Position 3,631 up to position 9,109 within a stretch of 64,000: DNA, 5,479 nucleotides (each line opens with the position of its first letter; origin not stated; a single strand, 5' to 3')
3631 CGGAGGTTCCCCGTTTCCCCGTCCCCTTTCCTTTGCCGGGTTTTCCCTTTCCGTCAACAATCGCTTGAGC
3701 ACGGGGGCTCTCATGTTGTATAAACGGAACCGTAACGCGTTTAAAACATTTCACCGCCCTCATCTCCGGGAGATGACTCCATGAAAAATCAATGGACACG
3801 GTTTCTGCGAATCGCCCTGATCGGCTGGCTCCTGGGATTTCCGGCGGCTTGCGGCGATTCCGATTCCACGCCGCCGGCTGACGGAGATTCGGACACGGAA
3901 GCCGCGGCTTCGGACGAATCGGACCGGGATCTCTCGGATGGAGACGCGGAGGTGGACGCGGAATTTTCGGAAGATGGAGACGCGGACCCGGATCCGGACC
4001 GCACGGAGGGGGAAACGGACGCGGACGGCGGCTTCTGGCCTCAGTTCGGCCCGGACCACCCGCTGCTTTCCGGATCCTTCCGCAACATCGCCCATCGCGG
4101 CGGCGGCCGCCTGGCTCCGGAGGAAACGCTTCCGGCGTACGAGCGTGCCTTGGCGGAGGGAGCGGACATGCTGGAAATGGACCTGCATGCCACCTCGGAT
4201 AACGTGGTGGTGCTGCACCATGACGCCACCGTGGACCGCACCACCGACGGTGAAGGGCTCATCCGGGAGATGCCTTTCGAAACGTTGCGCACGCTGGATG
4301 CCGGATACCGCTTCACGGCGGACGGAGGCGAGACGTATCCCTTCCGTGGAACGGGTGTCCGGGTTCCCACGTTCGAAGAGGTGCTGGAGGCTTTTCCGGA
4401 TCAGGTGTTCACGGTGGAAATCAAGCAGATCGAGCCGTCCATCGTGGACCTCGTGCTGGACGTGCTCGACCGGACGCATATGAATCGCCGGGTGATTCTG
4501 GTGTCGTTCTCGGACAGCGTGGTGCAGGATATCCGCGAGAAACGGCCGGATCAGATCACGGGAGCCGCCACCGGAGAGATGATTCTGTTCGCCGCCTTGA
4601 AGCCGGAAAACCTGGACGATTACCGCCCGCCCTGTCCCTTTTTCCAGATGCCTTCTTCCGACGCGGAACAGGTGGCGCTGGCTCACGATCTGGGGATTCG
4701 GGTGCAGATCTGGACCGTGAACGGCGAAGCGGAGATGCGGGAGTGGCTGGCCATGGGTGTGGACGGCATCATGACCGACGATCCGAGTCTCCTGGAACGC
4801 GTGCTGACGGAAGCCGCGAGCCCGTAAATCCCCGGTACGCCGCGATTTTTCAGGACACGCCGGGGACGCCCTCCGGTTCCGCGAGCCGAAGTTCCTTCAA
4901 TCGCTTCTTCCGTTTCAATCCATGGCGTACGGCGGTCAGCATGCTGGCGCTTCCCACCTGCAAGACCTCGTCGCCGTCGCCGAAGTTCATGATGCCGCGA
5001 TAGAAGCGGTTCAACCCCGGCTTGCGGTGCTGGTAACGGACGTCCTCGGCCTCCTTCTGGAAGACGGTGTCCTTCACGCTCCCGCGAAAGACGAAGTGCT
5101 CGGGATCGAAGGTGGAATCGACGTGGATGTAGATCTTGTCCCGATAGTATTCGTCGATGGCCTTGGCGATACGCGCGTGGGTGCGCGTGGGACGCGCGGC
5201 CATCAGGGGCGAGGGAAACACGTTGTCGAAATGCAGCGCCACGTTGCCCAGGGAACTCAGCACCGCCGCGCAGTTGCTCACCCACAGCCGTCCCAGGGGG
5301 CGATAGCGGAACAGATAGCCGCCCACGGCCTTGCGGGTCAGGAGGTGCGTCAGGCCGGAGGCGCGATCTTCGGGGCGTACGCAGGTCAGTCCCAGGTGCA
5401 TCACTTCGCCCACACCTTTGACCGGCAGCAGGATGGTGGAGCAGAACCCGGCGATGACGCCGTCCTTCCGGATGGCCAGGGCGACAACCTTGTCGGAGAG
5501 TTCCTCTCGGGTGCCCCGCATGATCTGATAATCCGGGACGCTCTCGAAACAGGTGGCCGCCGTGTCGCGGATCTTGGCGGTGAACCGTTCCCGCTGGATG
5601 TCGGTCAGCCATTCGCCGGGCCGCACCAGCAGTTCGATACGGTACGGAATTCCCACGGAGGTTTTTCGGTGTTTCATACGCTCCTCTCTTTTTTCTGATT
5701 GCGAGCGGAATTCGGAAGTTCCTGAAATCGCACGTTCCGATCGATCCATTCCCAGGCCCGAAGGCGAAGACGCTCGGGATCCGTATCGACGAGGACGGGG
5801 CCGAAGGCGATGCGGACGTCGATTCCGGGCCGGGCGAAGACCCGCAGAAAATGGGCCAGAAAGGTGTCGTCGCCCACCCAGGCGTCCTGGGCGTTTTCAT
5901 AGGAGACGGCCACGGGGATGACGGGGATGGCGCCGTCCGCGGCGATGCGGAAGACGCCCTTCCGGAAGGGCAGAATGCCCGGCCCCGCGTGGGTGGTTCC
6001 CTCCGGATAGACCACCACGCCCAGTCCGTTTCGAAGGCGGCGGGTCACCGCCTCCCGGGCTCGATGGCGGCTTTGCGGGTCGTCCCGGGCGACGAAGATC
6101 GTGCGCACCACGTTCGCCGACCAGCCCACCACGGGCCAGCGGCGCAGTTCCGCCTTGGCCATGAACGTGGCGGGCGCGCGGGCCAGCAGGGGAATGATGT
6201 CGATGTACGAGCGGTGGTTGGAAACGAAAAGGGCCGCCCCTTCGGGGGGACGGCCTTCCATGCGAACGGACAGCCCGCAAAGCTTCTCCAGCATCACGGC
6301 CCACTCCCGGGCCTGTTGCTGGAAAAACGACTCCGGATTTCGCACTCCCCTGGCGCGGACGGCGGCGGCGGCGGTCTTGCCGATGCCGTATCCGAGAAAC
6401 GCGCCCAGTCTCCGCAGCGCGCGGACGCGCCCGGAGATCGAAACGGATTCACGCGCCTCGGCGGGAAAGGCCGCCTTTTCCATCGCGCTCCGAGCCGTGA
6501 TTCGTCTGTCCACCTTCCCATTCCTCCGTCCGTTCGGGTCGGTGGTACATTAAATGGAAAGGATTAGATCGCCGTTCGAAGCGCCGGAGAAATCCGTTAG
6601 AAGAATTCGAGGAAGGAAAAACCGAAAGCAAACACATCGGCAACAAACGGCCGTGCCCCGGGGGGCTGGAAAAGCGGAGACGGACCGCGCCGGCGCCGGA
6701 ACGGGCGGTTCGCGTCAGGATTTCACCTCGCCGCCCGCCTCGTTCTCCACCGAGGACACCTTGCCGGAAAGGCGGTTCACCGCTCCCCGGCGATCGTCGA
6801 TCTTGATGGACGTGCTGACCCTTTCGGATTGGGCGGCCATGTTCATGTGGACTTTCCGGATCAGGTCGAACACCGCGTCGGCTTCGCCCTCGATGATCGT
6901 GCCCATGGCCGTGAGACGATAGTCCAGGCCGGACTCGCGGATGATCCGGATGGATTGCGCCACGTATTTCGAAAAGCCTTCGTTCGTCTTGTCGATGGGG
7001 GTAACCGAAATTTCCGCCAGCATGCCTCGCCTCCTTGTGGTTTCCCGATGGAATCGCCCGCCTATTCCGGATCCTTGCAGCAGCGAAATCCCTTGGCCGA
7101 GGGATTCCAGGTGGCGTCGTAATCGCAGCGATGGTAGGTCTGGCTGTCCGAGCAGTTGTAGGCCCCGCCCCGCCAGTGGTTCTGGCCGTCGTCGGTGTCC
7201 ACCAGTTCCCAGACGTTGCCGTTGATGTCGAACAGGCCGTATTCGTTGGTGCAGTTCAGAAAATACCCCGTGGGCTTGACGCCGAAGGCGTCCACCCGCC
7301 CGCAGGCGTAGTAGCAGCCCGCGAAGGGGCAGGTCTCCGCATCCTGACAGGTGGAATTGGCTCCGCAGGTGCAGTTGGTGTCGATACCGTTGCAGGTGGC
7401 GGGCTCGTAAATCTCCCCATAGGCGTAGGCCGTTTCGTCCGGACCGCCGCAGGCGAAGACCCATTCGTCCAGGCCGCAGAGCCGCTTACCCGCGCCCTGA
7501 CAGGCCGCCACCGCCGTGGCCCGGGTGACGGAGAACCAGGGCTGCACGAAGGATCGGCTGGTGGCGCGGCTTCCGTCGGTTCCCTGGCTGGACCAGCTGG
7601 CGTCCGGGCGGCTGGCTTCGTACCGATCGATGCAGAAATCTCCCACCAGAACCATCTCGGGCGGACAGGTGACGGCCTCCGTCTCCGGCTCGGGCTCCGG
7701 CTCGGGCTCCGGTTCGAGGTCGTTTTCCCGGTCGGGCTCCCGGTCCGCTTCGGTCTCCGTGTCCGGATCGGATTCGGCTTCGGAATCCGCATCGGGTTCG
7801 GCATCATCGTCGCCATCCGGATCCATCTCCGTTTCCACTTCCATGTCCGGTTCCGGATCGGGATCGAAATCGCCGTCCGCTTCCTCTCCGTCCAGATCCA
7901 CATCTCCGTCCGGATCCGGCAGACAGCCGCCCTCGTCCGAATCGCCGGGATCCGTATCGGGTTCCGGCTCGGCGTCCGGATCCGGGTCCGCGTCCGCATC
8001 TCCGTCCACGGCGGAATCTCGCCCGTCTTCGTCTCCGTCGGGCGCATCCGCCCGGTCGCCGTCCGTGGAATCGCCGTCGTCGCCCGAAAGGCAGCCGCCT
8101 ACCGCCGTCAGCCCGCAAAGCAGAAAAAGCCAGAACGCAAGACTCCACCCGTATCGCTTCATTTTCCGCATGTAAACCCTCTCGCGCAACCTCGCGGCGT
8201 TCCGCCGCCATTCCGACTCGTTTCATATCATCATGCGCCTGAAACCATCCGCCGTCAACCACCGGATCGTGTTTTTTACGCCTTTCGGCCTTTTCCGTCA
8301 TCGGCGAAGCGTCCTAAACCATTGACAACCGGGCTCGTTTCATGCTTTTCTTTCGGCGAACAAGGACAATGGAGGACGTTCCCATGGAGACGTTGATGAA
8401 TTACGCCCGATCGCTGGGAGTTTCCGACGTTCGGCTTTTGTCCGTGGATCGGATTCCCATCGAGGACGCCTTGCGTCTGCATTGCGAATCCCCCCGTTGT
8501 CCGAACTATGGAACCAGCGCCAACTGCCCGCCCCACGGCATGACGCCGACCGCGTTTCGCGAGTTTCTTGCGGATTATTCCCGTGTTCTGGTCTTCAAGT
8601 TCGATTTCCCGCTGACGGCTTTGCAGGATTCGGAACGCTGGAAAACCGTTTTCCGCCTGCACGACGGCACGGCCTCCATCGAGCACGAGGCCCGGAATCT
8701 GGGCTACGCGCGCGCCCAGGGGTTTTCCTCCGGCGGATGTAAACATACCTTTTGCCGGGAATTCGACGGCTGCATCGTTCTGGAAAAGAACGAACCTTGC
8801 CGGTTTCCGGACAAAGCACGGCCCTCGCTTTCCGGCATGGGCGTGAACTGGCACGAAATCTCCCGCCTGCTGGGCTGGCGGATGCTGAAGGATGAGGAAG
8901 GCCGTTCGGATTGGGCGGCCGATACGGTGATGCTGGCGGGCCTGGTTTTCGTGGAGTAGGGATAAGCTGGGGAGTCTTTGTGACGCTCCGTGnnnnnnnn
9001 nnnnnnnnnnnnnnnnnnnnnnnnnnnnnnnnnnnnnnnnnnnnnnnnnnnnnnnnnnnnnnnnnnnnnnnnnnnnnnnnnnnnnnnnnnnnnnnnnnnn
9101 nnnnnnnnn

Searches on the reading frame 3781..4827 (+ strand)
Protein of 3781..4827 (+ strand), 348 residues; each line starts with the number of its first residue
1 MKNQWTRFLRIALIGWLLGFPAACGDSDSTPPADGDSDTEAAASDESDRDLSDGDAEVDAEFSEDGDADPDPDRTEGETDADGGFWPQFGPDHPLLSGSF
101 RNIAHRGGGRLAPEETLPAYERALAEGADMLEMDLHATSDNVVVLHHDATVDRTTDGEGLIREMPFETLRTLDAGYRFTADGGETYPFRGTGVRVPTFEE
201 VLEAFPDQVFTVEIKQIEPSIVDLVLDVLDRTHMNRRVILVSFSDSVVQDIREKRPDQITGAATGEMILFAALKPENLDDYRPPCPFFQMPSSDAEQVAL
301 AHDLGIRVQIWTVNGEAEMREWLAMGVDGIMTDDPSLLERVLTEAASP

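Call 15: search_protein_families(library=pfam, proteins=[window:3781-4827:+], max_evalue=0.00001)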
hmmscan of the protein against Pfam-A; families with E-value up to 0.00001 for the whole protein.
window:3781-4827:+ (348 aa): 2 families
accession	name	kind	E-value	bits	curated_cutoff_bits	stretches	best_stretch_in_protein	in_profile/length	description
PF03009.23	GDPD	-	8.5e-43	147.6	23.6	1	105-336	1-243/244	Glycerophosphoryl diester phosphodiesterase family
PF13653.12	GDPD_2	-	3e-08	34.3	27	1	307-335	1-29/30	Glycerophosphoryl diester phosphodiesterase family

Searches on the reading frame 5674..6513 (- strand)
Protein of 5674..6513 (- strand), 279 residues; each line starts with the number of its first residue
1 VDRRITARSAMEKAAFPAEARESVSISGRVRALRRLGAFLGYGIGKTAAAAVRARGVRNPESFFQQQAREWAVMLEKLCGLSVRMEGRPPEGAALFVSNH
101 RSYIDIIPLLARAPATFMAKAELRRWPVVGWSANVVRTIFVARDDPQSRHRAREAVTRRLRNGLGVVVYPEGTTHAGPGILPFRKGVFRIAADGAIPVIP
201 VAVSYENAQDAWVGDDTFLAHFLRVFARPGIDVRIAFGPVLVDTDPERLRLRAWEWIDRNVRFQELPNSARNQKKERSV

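Call 15: search_protein_families(library=pfam, proteins=[window:5674-6513:-], max_evalue=0.00001)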
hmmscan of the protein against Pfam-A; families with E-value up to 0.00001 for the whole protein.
window:5674-6513:- (279 aa): 1 family
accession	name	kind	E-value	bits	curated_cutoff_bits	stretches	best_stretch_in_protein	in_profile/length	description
PF01553.26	Acyltransferase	-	4.1e-28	98.3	23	1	86-204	8-132/132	Acyltransferase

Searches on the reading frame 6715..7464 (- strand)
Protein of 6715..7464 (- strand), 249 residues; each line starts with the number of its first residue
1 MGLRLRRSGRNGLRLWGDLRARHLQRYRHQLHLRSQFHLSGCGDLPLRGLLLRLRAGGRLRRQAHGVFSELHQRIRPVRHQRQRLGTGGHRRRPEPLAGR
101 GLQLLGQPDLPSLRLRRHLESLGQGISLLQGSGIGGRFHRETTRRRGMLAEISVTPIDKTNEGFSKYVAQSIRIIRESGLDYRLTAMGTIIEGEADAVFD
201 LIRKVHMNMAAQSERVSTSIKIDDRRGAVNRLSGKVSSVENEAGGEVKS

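Call 75: search_protein_families(library=pfam, proteins=[window:6715-7464:-], max_evalue=0.001)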
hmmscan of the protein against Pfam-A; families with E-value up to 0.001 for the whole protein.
window:6715-7464:- (249 aa): 2 families
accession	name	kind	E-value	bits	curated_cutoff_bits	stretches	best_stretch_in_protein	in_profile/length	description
PF01910.22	Thiamine_BP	-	2e-29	101.8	24.9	1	150-240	1-92/92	Thiamine-binding protein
PF07615.16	Ykof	-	0.00083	20.2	21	0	163-218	15-70/81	YKOF-related Family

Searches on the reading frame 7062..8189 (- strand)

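Call 15: search_protein_families(library=pfam, proteins=[window:7062-8189:-], max_evalue=0.00001)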
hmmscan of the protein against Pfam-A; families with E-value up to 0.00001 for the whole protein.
window:7062-8189:- (375 aa): 1 family
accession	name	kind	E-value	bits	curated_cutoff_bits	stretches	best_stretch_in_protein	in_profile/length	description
PF03781.23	FGE-sulfatase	-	3.9e-11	43.5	23.3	1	214-351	89-233/255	Sulfatase-modifying factor enzyme 1-like domain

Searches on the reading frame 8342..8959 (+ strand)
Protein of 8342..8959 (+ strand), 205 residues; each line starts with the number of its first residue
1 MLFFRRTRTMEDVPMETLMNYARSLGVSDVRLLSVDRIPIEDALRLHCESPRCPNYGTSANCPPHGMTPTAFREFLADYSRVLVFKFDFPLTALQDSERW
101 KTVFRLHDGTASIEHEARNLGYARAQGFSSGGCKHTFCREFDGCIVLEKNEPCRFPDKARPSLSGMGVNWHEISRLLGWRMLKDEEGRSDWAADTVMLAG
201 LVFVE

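Call 75: search_protein_families(library=pfam, proteins=[window:8342-8959:+], max_evalue=0.001)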
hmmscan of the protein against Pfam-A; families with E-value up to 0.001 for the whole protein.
window:8342-8959:+ (205 aa): 1 family
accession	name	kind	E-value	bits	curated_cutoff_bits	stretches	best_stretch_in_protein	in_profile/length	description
PF10050.14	DUF2284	-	3.5e-34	118.3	25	1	32-203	2-160/161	Predicted metal-binding protein (DUF2284)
